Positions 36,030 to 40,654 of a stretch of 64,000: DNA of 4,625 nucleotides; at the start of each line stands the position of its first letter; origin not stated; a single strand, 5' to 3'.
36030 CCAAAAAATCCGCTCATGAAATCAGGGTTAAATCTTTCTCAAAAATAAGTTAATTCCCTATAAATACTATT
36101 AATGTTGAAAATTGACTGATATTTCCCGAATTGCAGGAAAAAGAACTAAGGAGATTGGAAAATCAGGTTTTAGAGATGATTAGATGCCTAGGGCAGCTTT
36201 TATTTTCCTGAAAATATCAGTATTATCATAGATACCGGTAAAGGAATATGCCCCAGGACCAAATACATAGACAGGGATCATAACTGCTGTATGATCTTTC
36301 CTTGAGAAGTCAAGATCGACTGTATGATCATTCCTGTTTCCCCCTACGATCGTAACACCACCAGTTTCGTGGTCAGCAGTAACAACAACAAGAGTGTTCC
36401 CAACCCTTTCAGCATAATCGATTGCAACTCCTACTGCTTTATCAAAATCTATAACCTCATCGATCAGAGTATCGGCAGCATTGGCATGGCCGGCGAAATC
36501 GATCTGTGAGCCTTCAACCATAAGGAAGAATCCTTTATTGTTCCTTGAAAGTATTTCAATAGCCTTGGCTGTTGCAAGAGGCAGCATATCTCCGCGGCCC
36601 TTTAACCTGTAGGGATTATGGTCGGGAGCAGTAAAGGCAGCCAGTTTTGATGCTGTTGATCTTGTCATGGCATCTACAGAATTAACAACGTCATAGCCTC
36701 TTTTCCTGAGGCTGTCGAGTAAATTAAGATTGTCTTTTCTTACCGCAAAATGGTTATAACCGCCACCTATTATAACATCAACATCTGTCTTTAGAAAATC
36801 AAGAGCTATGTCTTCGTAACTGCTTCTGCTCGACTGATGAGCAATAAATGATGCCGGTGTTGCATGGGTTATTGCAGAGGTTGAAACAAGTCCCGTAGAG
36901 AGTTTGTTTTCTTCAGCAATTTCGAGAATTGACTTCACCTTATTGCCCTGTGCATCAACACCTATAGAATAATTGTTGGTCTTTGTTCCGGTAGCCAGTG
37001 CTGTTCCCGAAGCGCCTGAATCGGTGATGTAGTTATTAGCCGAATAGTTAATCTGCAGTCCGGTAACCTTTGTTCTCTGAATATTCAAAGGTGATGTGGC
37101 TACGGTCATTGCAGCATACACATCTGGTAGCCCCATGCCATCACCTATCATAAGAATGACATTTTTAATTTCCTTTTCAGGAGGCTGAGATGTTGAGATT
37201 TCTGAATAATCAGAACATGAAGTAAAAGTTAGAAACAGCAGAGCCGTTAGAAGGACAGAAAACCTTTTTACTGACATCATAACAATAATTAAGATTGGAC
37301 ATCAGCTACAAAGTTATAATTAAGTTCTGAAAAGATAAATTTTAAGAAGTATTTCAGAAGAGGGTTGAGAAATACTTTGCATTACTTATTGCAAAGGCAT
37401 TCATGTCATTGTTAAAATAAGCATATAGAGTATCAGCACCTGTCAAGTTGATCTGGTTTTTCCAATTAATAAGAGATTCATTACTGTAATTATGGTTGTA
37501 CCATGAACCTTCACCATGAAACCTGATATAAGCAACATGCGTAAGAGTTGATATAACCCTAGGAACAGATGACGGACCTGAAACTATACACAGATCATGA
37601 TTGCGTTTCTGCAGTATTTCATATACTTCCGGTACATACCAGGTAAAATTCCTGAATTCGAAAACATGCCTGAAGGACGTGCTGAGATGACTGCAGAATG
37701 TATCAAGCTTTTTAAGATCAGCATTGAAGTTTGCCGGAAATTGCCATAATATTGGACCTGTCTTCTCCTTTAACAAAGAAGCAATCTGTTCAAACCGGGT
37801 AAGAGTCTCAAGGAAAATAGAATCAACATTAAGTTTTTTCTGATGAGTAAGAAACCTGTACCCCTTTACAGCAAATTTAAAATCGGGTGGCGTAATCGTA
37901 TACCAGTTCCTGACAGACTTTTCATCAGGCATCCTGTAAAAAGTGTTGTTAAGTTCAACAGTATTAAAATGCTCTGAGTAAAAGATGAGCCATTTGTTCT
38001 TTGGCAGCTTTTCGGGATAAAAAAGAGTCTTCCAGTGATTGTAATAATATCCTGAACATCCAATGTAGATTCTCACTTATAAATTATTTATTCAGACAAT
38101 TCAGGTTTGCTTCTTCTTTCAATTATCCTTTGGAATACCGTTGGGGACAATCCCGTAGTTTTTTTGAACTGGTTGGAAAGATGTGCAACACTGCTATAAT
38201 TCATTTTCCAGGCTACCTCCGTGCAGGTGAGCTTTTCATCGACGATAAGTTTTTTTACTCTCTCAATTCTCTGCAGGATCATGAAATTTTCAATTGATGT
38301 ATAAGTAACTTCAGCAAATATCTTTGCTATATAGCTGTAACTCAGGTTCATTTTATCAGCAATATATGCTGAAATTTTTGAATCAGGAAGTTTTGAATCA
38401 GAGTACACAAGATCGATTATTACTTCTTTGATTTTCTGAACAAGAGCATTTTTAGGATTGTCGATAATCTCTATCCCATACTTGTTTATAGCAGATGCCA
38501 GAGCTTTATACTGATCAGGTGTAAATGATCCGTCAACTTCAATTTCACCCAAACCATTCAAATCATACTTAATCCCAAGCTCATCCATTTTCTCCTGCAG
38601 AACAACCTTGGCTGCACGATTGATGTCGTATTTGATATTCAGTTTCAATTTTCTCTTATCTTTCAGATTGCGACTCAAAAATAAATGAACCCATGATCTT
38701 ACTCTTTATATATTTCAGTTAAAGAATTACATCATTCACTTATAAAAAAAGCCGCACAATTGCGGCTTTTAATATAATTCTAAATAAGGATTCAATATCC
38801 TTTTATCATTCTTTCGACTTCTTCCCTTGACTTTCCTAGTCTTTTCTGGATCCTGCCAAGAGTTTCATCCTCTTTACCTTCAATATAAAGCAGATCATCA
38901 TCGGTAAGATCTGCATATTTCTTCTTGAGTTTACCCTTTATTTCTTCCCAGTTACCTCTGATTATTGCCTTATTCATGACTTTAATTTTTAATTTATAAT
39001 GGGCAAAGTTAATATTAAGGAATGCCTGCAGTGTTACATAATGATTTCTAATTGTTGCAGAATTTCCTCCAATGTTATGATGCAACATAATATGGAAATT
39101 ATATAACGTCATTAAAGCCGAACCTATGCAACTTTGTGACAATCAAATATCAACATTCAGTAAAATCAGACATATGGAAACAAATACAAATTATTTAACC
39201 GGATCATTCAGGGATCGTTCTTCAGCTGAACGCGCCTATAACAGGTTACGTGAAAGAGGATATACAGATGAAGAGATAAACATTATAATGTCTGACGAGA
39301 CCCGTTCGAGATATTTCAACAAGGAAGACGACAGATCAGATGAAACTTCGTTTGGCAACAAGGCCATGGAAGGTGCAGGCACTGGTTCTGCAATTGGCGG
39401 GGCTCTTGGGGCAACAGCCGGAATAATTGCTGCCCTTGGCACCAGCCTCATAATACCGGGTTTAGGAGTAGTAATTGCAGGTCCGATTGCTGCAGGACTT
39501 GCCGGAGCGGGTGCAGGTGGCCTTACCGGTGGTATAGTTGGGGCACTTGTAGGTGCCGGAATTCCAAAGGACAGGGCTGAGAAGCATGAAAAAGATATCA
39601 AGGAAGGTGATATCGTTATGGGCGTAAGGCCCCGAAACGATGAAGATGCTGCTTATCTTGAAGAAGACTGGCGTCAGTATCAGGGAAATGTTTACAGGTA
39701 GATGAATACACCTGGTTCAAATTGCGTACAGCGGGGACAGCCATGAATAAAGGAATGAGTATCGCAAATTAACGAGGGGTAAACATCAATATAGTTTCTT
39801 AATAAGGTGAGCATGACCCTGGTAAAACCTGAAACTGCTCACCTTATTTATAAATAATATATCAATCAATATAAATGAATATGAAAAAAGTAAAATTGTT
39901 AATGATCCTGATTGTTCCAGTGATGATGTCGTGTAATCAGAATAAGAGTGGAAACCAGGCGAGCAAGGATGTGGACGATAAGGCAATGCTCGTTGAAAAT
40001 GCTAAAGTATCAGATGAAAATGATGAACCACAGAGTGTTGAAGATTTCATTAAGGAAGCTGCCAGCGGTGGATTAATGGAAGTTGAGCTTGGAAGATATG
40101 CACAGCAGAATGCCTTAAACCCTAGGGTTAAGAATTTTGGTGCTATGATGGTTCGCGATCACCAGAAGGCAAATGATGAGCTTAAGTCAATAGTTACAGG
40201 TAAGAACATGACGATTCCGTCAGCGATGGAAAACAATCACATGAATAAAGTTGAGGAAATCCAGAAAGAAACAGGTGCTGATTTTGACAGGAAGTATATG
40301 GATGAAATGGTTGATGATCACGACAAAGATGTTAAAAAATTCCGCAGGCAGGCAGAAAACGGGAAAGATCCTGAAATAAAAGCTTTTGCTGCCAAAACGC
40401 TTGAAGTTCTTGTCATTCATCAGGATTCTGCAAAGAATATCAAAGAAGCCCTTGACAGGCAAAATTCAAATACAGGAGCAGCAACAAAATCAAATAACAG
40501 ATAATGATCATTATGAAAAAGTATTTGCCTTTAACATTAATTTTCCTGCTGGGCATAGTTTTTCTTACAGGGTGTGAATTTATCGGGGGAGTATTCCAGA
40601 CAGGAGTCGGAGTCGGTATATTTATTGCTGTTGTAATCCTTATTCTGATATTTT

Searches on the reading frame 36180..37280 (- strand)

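Call 55: search_protein_families(library=pfam, proteins=[window:36180-37280:-], max_evalue=0.01)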
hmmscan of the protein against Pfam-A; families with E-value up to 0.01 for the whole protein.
window:36180-37280:- (366 aa): 2 families
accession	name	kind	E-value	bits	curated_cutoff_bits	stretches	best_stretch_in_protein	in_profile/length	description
PF00245.25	Alk_phosphatase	-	3.1e-77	260.8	24.4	2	38-313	1-324/423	Alkaline phosphatase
PF01676.23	Metalloenzyme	-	9.1e-08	32.3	24.3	1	238-345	136-226/252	Metalloenzyme superfamily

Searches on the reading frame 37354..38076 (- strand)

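Call 55: search_protein_families(library=pfam, proteins=[window:37354-38076:-], max_evalue=0.01)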
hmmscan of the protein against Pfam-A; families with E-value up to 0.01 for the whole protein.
window:37354-38076:- (240 aa): 1 family
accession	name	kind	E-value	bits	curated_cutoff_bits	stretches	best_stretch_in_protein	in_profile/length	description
PF01904.24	DUF72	-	1.8e-62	211.7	25.3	1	20-237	1-215/217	Protein of unknown function DUF72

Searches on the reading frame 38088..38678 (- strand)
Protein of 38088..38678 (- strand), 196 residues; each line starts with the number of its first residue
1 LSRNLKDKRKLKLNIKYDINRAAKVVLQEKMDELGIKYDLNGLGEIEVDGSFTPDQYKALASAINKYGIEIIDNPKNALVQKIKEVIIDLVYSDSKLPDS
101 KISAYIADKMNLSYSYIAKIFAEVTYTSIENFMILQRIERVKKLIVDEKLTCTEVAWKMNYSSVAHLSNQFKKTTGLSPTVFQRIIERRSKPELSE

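Call 55: search_protein_families(library=pfam, proteins=[window:38088-38678:-], max_evalue=0.01)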
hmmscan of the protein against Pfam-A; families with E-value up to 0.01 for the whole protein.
window:38088-38678:- (196 aa): 2 families
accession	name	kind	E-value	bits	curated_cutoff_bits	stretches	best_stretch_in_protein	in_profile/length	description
PF12833.13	HTH_18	-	4.1e-15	56.3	33.6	1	106-184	1-79/80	Helix-turn-helix domain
PF00165.29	HTH_AraC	-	0.00029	21.3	26.6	1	153-180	12-38/42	Bacterial regulatory helix-turn-helix proteins, AraC family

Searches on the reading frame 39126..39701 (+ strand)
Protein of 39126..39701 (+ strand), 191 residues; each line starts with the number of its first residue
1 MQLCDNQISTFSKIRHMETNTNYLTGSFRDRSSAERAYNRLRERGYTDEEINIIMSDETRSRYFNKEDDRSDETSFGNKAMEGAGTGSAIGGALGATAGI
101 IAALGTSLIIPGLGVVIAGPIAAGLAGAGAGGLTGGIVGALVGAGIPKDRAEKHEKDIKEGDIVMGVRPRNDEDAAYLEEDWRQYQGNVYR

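Call 55: search_protein_families(library=pfam, proteins=[window:39126-39701:+], max_evalue=0.01)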
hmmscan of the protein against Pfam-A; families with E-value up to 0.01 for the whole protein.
window:39126-39701:+ (191 aa): 1 family
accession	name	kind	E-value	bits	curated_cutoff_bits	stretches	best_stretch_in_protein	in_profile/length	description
PF11181.13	YflT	-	0.0013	19.6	26.2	0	26-90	4-62/99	Heat induced stress protein YflT domain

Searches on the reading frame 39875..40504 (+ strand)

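Call 55: search_protein_families(library=pfam, proteins=[window:39875-40504:+], max_evalue=0.01)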
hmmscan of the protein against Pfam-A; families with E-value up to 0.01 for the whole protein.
window:39875-40504:+ (209 aa): 2 families
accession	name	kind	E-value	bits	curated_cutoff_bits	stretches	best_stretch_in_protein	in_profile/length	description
PF13628.12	DUF4142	-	3.9e-42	144.2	27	1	56-189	4-138/138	Domain of unknown function (DUF4142)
PF03713.19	DUF305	-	4.6e-07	30.5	27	1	101-174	47-135/151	Domain of unknown function (DUF305)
